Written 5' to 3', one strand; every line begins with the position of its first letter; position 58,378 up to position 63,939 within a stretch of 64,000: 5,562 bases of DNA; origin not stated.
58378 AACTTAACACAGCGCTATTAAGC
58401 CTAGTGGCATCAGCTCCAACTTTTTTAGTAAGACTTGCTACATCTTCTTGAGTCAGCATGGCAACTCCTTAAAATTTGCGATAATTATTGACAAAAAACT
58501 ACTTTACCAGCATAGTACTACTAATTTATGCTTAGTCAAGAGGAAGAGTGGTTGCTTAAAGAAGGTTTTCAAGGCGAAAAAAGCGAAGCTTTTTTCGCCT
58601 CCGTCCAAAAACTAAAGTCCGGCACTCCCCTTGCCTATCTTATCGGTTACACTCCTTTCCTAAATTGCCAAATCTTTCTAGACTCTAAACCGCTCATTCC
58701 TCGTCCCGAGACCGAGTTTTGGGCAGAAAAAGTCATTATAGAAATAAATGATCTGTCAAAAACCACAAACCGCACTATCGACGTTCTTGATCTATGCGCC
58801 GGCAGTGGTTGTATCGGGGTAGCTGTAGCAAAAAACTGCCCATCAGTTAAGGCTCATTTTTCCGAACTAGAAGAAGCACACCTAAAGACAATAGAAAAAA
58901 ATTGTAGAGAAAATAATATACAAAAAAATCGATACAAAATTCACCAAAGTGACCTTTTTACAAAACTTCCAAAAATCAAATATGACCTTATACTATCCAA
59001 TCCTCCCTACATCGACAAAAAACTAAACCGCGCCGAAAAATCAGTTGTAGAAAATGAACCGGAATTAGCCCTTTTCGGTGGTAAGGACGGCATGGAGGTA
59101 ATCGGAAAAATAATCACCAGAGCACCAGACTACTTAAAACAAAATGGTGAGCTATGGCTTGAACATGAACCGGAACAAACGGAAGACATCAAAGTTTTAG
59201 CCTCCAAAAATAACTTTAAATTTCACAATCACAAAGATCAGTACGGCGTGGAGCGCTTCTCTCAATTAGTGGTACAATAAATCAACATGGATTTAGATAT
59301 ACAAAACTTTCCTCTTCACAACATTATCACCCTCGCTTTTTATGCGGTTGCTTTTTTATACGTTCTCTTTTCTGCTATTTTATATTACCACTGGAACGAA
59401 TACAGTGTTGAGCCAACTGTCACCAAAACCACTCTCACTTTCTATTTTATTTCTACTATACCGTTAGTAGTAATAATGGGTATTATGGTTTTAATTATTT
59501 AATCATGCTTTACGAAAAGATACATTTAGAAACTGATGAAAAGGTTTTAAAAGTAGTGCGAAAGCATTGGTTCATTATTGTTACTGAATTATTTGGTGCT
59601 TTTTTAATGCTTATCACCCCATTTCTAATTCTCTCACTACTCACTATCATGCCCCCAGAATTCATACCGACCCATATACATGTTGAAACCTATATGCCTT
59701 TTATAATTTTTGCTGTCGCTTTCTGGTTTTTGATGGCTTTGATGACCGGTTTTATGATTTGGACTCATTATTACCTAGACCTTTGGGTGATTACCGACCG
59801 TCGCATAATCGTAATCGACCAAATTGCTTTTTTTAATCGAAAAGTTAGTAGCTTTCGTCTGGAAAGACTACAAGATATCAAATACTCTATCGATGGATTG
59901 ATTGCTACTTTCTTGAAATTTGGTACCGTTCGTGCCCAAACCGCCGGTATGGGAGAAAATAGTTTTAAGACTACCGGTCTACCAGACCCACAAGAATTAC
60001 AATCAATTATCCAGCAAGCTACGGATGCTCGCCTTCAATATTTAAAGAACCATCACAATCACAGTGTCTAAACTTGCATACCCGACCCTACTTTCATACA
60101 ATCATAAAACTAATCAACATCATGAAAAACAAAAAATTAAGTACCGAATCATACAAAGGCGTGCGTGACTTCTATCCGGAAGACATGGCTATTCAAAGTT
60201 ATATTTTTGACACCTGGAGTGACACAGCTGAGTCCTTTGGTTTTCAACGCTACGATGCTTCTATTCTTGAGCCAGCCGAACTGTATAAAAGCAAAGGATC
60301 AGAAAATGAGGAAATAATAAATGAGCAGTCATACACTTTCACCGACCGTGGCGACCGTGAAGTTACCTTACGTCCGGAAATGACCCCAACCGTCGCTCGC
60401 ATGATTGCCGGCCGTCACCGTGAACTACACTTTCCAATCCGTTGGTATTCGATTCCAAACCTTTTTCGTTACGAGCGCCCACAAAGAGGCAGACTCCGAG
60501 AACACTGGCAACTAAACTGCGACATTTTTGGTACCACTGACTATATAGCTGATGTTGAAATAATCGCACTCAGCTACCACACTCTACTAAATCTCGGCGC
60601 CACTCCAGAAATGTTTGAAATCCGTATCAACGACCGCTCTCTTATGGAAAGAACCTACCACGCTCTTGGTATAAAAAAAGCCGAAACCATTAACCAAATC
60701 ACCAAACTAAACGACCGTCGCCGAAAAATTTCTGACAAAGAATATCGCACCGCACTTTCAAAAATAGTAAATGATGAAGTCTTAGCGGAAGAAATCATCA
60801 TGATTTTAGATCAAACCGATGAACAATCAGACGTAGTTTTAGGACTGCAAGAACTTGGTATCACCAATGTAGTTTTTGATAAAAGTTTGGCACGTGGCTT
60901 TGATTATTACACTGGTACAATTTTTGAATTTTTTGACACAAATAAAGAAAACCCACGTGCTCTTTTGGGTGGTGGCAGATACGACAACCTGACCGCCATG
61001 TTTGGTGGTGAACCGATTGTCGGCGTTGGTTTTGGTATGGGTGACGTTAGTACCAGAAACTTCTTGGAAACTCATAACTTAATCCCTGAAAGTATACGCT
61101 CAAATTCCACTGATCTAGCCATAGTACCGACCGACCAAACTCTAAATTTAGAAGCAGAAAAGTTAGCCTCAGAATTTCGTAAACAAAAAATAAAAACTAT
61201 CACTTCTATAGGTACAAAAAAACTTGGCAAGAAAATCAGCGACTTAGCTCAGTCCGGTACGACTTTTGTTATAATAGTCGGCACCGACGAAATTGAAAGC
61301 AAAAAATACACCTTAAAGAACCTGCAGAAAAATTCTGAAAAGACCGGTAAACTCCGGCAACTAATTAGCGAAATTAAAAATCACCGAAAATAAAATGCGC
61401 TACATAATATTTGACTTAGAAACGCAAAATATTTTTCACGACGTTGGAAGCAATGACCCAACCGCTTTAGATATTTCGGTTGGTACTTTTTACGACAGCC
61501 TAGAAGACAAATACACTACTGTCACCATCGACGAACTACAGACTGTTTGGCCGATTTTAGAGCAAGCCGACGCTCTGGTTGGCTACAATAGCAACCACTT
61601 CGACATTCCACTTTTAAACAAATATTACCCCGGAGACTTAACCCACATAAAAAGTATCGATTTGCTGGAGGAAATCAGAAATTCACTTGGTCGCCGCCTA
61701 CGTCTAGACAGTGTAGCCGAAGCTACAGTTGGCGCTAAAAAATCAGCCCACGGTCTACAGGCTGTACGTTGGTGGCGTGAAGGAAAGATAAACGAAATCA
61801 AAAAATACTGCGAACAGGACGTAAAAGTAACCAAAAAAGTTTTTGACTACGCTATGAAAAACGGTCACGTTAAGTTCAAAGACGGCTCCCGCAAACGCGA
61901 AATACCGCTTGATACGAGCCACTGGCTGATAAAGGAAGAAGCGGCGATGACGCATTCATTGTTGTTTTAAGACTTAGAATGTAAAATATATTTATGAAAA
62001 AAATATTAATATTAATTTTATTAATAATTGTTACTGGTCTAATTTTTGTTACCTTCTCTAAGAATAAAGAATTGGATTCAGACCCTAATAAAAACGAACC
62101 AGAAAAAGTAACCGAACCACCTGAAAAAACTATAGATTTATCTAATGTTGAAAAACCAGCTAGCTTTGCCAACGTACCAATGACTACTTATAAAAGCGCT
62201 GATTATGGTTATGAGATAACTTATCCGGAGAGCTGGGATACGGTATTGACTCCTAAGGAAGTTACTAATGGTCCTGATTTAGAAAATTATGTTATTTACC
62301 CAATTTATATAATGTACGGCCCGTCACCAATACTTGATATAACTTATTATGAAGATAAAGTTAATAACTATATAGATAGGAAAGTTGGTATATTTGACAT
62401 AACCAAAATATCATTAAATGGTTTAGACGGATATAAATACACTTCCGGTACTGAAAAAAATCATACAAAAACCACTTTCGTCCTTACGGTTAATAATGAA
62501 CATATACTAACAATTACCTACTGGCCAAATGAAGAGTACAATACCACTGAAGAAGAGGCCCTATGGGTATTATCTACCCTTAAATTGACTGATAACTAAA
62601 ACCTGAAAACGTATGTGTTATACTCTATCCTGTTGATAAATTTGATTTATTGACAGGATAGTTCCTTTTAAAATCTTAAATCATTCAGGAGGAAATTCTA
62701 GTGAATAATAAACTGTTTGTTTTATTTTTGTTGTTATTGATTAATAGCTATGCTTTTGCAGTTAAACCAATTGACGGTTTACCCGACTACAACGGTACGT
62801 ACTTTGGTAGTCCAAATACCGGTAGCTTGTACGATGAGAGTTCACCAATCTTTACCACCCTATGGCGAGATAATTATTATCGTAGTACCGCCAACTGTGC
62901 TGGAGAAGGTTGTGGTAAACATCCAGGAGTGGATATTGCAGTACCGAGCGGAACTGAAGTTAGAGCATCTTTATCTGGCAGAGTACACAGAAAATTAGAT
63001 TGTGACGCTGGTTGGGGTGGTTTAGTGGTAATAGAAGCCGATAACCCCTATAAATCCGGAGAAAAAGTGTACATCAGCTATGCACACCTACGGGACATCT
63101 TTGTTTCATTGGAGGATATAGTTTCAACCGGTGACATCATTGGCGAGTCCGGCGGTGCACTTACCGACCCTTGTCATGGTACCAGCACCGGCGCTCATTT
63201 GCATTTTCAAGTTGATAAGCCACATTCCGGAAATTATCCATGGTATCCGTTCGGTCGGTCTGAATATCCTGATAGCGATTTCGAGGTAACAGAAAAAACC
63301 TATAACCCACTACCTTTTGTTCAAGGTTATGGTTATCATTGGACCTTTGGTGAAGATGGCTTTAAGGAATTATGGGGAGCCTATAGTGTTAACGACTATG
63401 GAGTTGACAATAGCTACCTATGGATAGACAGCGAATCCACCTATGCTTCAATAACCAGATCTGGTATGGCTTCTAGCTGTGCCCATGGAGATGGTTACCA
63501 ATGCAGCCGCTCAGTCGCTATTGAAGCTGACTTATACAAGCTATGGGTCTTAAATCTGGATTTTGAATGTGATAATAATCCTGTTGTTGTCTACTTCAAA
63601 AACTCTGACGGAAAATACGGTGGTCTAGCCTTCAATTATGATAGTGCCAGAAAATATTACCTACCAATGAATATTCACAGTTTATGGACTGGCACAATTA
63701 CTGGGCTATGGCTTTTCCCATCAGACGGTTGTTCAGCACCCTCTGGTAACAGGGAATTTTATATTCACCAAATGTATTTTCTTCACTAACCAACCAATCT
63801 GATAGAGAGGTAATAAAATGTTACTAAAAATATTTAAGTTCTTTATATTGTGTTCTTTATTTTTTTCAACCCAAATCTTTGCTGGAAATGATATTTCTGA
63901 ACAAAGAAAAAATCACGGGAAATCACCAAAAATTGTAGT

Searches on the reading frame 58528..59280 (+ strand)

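Call 48: search_protein_families(library=pfam, proteins=[window:58528-59280:+], max_evalue=0.001)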
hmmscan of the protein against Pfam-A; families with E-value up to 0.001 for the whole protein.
window:58528-59280:+ (250 aa): 8 families
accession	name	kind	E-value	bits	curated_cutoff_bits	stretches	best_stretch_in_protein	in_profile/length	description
PF05175.20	MTS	-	3.3e-19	69.6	23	1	82-165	31-112/170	Methyltransferase small domain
PF03602.21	Cons_hypoth95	-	5.5e-09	36.4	24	1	83-172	42-135/182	Conserved hypothetical protein 95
PF10294.15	Methyltransf_16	-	4e-05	23.9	21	1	75-156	39-125/174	Lysine methyltransferase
PF07669.17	Eco57I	-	5.2e-05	23.8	25.3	1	112-170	32-93/171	Eco57I restriction-modification methylase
PF09445.16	Methyltransf_15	-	7.5e-05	22.8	22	1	86-161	4-81/165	RNA cap guanine-N2 methyltransferase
PF13649.12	Methyltransf_25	-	0.00017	22.6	27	1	86-158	1-71/97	Methyltransferase domain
PF08242.18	Methyltransf_12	-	0.00037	21.6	30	1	87-158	1-72/98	Methyltransferase domain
PF06325.19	PrmA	-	0.00071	19.6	22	0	76-158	155-233/296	Ribosomal protein L11 methyltransferase (PrmA)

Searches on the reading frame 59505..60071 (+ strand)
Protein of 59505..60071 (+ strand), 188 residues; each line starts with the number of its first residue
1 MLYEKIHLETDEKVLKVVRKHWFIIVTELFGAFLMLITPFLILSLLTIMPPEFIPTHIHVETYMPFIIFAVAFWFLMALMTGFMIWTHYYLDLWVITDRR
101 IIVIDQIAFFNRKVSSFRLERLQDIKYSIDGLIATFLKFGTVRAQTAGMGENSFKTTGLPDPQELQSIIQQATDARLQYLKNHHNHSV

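Call 48: search_protein_families(library=pfam, proteins=[window:59505-60071:+], max_evalue=0.001)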
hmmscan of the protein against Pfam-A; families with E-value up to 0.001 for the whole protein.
window:59505-60071:+ (188 aa): 2 families
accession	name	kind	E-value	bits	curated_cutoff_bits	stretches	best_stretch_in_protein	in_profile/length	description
PF14470.12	bPH_3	-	3.6e-06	27.8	23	1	88-136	19-67/95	Bacterial PH domain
PF03703.20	bPH_2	-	5.1e-06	27.1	22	1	94-168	6-77/78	Bacterial PH domain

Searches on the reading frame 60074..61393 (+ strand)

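Call 48: search_protein_families(library=pfam, proteins=[window:60074-61393:+], max_evalue=0.001)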
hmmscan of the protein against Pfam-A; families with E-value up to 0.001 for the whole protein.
window:60074-61393:+ (439 aa): 3 families
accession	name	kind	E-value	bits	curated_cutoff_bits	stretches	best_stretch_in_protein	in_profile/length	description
PF13393.11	tRNA-synt_His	-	2.2e-35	122.8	25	1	29-322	1-303/308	Histidyl-tRNA synthetase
PF03129.25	HGTP_anticodon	-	1.4e-13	51.2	21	1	348-436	2-93/94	Anticodon binding domain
PF00587.30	tRNA-synt_2b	-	8.4e-10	39.4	29.3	1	87-162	1-82/179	tRNA synthetase class II core domain (G, H, P, S and T)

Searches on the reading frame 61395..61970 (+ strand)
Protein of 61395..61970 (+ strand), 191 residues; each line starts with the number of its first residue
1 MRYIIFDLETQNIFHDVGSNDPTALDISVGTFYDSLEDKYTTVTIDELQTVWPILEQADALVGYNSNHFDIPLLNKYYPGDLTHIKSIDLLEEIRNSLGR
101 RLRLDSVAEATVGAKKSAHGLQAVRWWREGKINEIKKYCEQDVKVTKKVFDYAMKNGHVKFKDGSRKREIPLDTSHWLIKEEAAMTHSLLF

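Call 48: search_protein_families(library=pfam, proteins=[window:61395-61970:+], max_evalue=0.001)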
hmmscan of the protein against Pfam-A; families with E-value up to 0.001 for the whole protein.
window:61395-61970:+ (191 aa): 2 families
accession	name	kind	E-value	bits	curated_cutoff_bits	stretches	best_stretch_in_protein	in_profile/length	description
PF13482.12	RNase_H_2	-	3.3e-11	43.8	22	1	5-153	2-164/165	RNase_H superfamily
PF10108.15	DNA_pol_B_exo2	-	1.2e-09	38.6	24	1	84-159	102-180/213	Predicted 3'-5' exonuclease related to the exonuclease domain of PolB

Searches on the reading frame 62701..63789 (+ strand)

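Call 48: search_protein_families(library=pfam, proteins=[window:62701-63789:+], max_evalue=0.001)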
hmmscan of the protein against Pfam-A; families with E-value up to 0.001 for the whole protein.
window:62701-63789:+ (362 aa): 1 family
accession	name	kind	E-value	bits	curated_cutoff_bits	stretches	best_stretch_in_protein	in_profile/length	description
PF01551.29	Peptidase_M23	-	4.4e-17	62.5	28.7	1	73-173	2-89/96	Peptidase family M23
